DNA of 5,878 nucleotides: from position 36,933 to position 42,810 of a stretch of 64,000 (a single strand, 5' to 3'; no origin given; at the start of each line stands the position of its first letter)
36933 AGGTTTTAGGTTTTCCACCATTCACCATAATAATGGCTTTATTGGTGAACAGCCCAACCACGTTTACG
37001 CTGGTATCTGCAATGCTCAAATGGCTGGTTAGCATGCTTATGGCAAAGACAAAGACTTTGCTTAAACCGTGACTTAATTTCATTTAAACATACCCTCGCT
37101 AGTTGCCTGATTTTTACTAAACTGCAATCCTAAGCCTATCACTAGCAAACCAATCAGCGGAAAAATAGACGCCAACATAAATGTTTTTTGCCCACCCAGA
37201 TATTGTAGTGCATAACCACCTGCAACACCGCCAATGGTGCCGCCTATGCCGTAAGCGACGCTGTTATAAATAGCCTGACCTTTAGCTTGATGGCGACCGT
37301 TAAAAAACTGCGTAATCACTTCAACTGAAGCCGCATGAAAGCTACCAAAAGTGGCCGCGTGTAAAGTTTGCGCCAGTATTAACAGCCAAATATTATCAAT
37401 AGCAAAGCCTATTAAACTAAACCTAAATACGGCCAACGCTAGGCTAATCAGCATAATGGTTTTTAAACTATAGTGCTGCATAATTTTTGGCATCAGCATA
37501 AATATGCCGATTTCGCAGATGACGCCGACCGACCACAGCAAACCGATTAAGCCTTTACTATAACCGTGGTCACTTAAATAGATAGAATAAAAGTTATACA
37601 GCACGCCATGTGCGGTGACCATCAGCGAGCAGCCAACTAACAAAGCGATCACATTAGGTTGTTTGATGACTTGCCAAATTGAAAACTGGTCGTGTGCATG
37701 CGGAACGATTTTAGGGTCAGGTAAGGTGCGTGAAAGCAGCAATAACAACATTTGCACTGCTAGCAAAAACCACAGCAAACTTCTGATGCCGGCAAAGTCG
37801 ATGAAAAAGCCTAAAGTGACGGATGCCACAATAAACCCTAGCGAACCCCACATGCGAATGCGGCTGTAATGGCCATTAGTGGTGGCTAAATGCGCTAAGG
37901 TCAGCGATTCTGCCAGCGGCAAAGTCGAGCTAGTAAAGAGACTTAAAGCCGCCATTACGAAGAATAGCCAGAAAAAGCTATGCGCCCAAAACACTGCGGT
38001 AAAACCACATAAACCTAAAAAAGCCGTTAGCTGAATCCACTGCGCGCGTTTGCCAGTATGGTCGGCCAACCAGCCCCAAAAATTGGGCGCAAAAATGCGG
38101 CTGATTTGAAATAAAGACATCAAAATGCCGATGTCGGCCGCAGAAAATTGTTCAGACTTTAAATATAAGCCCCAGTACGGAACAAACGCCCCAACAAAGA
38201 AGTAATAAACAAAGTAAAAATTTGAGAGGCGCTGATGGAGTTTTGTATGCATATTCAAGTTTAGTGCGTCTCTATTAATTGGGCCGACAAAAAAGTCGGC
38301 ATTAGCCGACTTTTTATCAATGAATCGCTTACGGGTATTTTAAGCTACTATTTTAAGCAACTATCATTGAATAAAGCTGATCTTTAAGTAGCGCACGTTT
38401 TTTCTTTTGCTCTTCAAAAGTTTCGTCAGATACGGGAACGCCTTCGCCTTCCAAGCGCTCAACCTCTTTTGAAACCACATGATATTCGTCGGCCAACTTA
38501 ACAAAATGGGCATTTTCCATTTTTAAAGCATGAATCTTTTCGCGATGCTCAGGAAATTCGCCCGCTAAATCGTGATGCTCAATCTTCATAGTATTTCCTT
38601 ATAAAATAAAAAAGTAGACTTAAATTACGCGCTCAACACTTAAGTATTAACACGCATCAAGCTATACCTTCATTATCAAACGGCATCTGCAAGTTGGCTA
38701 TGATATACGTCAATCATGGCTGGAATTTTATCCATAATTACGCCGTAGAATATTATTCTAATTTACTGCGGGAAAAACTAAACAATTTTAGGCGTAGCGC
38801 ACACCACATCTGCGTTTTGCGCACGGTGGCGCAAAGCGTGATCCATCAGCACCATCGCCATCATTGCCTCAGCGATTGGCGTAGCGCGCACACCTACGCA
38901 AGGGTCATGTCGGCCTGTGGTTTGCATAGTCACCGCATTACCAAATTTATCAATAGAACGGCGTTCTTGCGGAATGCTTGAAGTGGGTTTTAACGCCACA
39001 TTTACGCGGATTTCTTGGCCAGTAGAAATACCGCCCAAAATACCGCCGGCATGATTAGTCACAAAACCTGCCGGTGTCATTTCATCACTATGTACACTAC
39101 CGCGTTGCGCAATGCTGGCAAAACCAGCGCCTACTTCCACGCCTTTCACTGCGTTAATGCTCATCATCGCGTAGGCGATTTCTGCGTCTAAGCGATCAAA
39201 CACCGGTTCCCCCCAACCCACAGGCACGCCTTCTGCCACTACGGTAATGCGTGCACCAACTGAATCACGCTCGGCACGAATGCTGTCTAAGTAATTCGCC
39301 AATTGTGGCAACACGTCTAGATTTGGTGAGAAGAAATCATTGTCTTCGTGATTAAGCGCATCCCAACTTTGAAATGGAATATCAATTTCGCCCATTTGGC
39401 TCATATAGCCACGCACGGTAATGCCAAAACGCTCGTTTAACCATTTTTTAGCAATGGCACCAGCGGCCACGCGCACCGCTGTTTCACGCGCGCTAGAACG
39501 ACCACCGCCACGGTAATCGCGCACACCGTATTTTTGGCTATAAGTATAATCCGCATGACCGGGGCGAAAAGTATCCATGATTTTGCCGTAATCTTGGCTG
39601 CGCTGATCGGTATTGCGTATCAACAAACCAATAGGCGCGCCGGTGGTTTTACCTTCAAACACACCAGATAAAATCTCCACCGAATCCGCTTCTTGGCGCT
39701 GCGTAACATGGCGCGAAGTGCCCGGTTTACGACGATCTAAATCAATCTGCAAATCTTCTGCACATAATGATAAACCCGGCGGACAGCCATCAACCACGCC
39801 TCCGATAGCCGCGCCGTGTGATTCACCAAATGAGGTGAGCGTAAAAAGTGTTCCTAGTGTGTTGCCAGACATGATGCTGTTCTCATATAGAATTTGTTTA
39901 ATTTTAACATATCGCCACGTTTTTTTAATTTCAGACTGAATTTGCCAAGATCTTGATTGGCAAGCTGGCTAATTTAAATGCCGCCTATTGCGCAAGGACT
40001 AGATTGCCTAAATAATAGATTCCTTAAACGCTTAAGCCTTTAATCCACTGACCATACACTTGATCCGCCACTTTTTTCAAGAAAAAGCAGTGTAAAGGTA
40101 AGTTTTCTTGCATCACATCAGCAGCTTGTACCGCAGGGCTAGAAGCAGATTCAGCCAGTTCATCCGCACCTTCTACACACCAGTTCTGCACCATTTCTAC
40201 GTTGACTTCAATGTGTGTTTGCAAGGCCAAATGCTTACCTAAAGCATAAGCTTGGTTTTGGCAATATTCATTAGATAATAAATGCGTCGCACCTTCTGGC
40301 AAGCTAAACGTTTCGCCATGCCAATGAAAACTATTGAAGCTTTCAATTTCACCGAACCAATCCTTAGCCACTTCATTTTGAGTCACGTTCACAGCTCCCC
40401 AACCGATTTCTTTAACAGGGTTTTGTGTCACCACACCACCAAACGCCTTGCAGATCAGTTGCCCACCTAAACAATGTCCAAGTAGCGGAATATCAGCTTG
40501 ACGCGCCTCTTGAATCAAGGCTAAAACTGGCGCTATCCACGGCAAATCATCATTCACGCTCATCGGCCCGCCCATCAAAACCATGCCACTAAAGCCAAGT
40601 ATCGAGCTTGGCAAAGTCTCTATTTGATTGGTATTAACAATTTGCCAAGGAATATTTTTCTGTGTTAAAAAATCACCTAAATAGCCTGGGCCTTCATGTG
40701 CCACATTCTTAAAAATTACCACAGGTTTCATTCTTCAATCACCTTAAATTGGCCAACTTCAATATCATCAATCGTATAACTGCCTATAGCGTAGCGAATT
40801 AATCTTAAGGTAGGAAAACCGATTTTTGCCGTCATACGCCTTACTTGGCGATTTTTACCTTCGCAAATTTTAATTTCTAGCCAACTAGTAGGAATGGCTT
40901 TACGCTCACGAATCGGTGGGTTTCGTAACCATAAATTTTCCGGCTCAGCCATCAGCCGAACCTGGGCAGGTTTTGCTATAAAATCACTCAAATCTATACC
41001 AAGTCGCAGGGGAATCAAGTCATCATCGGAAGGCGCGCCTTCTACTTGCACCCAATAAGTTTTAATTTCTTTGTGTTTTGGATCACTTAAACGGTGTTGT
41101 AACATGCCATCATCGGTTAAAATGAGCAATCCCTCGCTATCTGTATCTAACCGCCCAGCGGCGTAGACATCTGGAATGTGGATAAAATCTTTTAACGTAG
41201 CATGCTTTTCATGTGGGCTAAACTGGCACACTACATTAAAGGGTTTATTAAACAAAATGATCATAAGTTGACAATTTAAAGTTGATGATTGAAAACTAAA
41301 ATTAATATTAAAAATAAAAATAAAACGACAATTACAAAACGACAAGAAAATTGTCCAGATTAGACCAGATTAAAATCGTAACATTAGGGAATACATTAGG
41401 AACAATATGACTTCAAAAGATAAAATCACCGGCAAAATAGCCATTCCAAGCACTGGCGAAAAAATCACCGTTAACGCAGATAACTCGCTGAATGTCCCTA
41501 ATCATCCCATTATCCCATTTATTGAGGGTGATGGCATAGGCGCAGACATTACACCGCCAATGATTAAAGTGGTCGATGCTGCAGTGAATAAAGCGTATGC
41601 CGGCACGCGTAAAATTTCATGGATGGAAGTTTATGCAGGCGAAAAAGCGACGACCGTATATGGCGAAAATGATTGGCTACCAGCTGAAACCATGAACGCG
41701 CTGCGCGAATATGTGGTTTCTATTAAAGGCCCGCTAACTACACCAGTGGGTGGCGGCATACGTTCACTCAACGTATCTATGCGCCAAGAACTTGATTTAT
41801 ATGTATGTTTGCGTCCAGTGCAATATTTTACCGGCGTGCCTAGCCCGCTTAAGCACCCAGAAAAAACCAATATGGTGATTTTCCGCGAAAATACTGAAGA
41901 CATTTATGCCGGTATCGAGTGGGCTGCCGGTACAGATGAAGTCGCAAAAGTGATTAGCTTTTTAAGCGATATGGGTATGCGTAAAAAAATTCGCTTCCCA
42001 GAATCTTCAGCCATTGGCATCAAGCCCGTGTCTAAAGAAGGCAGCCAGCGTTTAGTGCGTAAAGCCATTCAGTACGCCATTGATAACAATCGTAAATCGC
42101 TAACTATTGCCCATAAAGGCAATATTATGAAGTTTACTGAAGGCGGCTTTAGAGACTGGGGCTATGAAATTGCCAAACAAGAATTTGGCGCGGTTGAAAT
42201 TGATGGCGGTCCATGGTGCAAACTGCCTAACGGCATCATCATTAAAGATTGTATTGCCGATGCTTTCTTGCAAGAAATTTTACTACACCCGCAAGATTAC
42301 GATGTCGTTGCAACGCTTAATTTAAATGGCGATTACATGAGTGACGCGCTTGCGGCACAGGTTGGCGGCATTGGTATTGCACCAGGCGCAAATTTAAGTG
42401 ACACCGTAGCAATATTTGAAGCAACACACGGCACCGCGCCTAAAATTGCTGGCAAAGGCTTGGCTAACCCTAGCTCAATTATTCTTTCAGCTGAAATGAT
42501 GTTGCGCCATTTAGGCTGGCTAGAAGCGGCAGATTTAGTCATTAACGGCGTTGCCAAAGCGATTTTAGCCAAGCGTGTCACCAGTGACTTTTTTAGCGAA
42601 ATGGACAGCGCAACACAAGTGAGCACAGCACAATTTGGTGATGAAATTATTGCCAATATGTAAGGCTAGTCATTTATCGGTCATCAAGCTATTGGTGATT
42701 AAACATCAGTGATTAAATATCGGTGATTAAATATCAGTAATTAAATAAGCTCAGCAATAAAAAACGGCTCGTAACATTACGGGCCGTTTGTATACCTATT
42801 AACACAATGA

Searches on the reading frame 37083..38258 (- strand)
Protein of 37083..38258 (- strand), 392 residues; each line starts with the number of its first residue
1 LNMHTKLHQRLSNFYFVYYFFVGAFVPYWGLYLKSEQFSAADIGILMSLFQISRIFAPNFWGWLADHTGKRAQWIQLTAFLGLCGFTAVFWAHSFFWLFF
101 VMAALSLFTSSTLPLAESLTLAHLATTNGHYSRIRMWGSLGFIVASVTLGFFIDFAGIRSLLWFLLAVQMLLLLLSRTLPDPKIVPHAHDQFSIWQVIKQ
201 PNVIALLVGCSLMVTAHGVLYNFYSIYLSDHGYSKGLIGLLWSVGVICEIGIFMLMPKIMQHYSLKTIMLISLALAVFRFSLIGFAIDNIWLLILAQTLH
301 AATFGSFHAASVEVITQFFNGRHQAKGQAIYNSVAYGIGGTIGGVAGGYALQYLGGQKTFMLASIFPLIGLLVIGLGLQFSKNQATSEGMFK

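Call 60: search_protein_families(library=pfam, proteins=[window:37083-38258:-], max_evalue=0.00001)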
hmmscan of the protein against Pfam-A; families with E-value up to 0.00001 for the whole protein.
window:37083-38258:- (392 aa): 4 families
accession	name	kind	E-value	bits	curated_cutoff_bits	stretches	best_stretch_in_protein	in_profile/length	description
PF12832.13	MFS_1_like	-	3.8e-100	336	25.2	1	9-361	2-372/373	MFS_1 like family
PF07690.21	MFS_1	-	3.4e-31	108.9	33.4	2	15-277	5-279/347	Major Facilitator Superfamily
PF03825.22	Nuc_H_symport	-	3.7e-25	89.2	25.9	1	7-368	3-379/400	Nucleoside H+ symporter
PF01306.25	LacY_symp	-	1.2e-07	31.3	24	1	9-376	10-397/413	LacY proton/sugar symporter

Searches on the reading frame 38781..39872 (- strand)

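Call 60: search_protein_families(library=pfam, proteins=[window:38781-39872:-], max_evalue=0.00001)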
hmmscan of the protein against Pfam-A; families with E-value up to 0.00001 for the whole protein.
window:38781-39872:- (364 aa): 1 family
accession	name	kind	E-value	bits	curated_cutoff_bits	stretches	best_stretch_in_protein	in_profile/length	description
PF01264.26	Chorismate_synt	-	1.1e-135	452.1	27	1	10-347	1-327/327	Chorismate synthase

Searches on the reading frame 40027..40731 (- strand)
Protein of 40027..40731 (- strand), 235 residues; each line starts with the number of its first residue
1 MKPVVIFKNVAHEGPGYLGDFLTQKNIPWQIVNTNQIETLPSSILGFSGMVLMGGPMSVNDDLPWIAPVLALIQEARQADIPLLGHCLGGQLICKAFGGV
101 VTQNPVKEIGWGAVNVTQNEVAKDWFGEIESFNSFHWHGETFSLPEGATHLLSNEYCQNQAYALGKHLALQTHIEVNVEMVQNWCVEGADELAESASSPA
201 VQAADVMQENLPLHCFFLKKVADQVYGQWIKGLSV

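Call 59: search_protein_families(library=pfam, proteins=[window:40027-40731:-], max_evalue=0.00001)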
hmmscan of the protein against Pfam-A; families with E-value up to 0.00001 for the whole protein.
window:40027-40731:- (235 aa): 1 family
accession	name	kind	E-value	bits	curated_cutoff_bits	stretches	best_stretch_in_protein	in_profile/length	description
PF00117.34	GATase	-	2.8e-14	53.7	22.8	1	33-176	28-173/190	Glutamine amidotransferase class-I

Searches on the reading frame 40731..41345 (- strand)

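Call 59: search_protein_families(library=pfam, proteins=[window:40731-41345:-], max_evalue=0.00001)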
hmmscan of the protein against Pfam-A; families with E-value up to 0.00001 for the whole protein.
window:40731-41345:- (205 aa): 1 family
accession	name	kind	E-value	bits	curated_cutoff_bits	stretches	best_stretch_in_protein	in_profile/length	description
PF00849.27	PseudoU_synth_2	-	2.7e-17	63.8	26.8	1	29-173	2-151/152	RNA pseudouridylate synthase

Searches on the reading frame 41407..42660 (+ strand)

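Call 60: search_protein_families(library=pfam, proteins=[window:41407-42660:+], max_evalue=0.00001)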
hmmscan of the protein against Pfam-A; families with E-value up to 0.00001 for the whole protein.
window:41407-42660:+ (418 aa): 1 family
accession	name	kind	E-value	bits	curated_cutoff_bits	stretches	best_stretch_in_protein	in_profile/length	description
PF00180.25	Iso_dh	-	3.7e-90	303.1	27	1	36-414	2-348/348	Isocitrate/isopropylmalate dehydrogenase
